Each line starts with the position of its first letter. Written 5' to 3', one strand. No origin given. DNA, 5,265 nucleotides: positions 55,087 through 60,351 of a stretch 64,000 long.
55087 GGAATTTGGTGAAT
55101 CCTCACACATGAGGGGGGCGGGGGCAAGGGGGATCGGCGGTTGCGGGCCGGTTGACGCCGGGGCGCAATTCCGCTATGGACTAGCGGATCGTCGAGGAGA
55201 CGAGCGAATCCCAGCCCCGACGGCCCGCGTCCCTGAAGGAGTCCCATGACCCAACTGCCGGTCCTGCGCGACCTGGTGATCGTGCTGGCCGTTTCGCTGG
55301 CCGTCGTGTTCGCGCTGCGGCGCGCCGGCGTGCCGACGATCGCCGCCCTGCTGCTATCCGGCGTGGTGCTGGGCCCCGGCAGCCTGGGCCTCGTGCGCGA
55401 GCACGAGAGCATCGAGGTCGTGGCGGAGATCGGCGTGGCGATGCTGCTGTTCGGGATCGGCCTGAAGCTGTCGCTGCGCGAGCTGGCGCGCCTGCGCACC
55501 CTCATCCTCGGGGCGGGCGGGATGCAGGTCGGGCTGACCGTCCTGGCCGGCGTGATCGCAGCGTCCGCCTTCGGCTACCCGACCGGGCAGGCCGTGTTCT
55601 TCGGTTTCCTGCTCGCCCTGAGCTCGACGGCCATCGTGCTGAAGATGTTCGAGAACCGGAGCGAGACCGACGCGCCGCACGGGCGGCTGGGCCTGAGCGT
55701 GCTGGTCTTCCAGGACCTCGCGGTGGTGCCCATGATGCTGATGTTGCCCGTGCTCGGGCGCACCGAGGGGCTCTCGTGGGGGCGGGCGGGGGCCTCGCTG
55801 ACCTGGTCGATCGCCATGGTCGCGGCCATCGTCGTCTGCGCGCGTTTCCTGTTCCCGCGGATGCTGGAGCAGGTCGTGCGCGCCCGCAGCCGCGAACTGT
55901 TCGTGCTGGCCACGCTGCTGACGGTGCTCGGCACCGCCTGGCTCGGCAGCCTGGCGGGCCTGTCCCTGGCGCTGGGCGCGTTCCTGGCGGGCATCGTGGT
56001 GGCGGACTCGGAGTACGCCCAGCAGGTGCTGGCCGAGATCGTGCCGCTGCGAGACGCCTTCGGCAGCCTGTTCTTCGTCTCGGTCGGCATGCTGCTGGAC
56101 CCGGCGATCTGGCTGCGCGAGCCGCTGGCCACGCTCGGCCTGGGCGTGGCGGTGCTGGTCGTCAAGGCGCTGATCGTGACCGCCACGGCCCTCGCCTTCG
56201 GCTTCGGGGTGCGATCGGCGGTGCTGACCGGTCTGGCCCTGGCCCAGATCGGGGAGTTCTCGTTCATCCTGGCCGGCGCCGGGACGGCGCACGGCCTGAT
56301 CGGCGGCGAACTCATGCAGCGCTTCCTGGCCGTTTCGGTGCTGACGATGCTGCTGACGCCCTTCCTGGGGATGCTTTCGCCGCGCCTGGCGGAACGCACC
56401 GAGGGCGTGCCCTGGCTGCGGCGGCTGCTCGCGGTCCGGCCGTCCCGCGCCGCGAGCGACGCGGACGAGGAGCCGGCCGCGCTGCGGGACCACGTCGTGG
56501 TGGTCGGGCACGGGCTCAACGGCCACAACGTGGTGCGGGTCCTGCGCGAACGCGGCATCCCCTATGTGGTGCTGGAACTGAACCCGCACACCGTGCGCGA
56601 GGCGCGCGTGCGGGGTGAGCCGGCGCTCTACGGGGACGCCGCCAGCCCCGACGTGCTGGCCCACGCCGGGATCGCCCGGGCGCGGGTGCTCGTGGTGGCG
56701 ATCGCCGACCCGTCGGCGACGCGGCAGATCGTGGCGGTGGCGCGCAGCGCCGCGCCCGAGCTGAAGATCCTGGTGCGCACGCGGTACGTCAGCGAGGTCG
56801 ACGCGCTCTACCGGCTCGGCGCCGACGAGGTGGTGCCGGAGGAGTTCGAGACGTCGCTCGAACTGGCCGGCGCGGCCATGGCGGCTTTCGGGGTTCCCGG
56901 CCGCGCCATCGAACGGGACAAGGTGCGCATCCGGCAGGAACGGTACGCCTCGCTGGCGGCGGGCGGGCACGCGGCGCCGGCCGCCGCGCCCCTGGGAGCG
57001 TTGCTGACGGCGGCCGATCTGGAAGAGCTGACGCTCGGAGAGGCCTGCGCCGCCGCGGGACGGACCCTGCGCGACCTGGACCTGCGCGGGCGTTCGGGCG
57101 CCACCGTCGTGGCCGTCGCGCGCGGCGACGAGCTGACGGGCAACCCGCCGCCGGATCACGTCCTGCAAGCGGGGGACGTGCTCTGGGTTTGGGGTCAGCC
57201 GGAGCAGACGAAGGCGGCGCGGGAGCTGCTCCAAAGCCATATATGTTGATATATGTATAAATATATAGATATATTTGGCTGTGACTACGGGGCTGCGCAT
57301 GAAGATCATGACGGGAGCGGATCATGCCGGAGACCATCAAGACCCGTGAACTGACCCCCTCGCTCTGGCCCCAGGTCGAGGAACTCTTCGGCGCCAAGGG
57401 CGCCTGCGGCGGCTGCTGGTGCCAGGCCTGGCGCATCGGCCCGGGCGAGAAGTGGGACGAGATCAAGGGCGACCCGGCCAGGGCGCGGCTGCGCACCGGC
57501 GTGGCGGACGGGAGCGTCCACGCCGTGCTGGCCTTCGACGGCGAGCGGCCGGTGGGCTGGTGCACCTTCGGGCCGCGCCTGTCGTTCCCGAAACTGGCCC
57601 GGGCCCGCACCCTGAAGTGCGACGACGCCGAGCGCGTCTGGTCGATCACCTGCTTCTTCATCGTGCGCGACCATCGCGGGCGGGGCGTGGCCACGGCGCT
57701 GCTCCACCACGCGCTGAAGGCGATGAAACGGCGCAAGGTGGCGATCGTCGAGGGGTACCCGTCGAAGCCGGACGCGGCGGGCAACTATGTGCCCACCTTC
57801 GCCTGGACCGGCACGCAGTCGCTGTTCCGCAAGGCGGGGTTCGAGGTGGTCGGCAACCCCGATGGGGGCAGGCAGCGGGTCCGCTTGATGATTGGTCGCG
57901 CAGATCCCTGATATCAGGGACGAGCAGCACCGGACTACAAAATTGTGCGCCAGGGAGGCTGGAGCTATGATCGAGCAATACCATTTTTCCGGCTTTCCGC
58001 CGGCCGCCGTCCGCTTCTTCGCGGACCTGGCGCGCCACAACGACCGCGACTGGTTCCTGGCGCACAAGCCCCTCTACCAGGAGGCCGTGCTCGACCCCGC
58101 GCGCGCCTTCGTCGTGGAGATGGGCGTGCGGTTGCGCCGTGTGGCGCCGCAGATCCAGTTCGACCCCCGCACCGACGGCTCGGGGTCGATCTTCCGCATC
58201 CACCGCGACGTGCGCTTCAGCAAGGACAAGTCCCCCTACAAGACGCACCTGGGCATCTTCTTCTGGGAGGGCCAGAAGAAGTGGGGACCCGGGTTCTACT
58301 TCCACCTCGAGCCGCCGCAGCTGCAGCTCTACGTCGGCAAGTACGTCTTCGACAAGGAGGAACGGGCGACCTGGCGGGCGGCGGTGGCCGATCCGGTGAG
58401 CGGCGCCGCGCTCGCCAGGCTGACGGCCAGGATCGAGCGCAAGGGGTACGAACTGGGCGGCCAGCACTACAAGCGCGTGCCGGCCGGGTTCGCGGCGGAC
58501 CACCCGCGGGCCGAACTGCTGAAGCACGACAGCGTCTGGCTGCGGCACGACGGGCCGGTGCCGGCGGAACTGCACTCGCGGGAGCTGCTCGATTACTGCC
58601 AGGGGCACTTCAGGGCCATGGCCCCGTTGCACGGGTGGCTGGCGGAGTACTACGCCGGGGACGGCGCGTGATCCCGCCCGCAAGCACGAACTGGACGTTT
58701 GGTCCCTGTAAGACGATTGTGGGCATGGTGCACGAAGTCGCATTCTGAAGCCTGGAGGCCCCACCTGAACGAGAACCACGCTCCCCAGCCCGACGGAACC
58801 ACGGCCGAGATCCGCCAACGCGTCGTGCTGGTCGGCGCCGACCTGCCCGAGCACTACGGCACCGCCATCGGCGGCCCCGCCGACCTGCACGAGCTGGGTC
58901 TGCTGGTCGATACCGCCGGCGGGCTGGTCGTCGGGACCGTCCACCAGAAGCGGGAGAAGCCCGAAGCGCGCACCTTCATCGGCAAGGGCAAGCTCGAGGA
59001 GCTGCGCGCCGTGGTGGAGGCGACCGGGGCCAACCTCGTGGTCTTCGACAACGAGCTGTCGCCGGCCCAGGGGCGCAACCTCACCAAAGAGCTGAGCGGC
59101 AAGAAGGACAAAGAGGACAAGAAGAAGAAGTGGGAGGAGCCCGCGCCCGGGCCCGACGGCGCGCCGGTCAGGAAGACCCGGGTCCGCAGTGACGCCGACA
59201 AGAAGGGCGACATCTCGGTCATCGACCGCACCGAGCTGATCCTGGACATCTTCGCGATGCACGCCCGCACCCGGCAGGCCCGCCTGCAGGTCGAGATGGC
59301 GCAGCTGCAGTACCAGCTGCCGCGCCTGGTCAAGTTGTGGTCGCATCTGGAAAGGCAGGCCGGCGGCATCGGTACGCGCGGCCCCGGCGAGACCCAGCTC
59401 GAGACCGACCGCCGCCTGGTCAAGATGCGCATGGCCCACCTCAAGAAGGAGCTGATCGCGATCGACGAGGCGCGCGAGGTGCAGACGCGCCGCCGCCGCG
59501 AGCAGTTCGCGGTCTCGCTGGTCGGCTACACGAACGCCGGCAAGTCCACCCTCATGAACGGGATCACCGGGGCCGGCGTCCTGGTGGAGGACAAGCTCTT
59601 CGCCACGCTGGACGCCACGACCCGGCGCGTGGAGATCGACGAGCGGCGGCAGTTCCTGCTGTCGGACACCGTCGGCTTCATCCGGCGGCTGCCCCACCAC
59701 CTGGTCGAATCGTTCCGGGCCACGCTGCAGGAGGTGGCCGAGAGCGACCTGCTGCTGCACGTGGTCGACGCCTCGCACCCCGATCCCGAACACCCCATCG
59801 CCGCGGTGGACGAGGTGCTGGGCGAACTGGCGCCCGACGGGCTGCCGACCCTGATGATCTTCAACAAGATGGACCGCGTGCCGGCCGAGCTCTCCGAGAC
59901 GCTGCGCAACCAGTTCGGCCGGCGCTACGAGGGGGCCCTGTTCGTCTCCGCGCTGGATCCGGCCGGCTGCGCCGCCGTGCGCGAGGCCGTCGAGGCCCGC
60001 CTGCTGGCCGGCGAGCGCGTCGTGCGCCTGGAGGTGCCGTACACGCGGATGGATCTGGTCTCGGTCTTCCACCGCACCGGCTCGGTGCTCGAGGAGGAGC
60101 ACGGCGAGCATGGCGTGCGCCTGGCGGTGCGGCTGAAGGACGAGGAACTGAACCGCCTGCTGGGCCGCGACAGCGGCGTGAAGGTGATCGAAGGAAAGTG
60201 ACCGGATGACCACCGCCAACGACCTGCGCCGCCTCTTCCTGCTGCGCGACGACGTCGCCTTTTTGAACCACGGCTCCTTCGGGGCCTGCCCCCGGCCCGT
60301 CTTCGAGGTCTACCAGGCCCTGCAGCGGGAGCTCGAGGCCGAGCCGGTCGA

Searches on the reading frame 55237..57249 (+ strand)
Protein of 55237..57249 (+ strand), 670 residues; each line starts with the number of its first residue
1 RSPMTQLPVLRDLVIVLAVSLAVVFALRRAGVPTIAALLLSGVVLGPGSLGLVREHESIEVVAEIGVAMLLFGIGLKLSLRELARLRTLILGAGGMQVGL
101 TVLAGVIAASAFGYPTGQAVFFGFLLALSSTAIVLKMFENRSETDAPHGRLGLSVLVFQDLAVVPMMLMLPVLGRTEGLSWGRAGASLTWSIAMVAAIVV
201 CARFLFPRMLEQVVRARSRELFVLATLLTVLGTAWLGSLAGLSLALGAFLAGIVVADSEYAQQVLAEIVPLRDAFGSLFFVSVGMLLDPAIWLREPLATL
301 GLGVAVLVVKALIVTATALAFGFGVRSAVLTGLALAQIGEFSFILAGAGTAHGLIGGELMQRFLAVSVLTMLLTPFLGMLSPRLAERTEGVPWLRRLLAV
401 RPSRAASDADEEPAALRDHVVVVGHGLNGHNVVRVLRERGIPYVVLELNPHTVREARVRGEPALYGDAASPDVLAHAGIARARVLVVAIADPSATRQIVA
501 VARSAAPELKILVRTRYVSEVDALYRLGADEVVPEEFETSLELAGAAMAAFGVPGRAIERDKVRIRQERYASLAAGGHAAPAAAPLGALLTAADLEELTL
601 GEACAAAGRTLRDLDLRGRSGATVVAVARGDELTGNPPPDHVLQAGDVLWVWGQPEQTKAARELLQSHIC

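Call 84: search_protein_families(library=pfam, proteins=[window:55237-57249:+], max_evalue=0.0001)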
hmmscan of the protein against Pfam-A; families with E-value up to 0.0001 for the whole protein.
window:55237-57249:+ (670 aa): 3 families
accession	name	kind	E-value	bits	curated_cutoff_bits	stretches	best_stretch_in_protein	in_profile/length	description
PF00999.27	Na_H_Exchanger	-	3.1e-55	188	26.2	1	18-376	3-372/375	Sodium/hydrogen exchanger, transmembrane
PF02254.24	TrkA_N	-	1.1e-25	90.6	23.8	1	420-533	1-114/116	TrkA-N domain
PF02080.26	TrkA_C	-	1.2e-15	57.6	27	1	595-665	1-70/71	TrkA-C domain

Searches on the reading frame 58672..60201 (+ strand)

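Call 84: search_protein_families(library=pfam, proteins=[window:58672-60201:+], max_evalue=0.0001)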
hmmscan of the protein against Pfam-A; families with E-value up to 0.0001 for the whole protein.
window:58672-60201:+ (509 aa): 4 families
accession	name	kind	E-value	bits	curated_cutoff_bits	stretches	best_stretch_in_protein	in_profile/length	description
PF16360.10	GTP-bdg_M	-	1.2e-31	109.6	29.5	1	197-275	1-79/79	GTP-binding GTPase Middle Region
PF13167.11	GTP-bdg_N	-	1.5e-28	99.7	25.4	1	71-142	3-74/89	GTP-binding GTPase N-terminal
PF01926.29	MMR_HSR1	-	2.3e-22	79.7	21.9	1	281-399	2-113/113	50S ribosome-binding GTPase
PF02421.24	FeoB_N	-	1.7e-05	24.9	27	1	281-403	3-118/156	Ferrous iron transport protein B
